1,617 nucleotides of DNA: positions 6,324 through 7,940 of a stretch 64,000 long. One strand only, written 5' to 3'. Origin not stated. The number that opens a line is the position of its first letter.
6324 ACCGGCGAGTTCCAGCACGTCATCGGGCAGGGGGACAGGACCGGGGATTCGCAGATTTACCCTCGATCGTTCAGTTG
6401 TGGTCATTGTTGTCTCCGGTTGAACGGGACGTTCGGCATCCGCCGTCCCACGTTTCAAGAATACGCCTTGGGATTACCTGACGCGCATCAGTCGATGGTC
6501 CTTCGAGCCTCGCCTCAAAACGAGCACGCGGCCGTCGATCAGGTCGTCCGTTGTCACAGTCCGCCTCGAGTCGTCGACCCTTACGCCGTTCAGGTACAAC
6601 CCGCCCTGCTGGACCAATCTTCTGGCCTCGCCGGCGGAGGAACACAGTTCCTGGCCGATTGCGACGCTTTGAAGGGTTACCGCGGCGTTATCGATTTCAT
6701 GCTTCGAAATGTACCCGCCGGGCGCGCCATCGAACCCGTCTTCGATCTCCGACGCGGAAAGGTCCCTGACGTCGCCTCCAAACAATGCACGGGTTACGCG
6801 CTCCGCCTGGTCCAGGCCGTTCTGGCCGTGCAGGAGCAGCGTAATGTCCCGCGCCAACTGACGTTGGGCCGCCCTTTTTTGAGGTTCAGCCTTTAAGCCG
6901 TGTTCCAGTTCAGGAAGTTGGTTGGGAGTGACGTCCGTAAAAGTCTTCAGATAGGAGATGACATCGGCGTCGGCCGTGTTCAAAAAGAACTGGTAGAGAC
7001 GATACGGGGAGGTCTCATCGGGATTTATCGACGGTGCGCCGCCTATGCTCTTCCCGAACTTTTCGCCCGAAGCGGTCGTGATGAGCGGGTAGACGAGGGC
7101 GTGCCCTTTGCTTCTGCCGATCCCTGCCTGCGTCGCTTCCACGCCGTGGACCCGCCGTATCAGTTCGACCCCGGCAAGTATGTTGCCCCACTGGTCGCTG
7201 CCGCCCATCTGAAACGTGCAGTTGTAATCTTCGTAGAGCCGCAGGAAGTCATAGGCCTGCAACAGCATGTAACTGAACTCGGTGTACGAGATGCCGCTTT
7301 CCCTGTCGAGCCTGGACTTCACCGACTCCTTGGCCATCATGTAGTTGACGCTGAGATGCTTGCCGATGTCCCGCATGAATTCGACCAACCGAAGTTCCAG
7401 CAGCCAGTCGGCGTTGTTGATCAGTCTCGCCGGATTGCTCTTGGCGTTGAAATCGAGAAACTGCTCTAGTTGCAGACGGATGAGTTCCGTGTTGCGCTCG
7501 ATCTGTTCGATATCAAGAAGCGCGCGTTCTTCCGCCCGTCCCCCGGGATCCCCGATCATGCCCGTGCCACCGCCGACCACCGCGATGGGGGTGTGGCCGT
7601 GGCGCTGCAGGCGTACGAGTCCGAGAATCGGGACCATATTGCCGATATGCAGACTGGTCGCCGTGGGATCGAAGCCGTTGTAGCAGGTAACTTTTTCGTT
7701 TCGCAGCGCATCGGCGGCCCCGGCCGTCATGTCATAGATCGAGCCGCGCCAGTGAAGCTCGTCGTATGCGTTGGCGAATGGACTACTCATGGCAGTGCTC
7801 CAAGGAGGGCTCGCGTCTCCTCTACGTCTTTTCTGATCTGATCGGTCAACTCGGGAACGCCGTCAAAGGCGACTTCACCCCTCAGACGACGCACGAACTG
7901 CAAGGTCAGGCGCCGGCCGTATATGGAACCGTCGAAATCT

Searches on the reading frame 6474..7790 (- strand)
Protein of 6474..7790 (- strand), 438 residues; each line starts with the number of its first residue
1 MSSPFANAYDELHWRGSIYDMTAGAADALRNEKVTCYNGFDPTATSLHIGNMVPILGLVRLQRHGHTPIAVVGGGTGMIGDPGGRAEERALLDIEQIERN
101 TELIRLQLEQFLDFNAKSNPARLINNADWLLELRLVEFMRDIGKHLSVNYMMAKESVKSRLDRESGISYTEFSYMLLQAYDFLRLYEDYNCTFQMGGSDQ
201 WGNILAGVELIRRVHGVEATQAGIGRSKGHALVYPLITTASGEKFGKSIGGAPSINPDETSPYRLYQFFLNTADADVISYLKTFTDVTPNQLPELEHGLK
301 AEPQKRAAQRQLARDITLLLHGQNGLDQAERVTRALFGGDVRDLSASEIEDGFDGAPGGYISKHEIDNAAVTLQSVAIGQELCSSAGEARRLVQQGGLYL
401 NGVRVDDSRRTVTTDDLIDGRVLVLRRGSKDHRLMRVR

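Call 10: find_encoding_contigs(protein=window:6474-7790:-, flank=10000, max_places=6)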
Protein window:6474-7790:- (438 aa): no gene with exactly this product is on record in the collection.
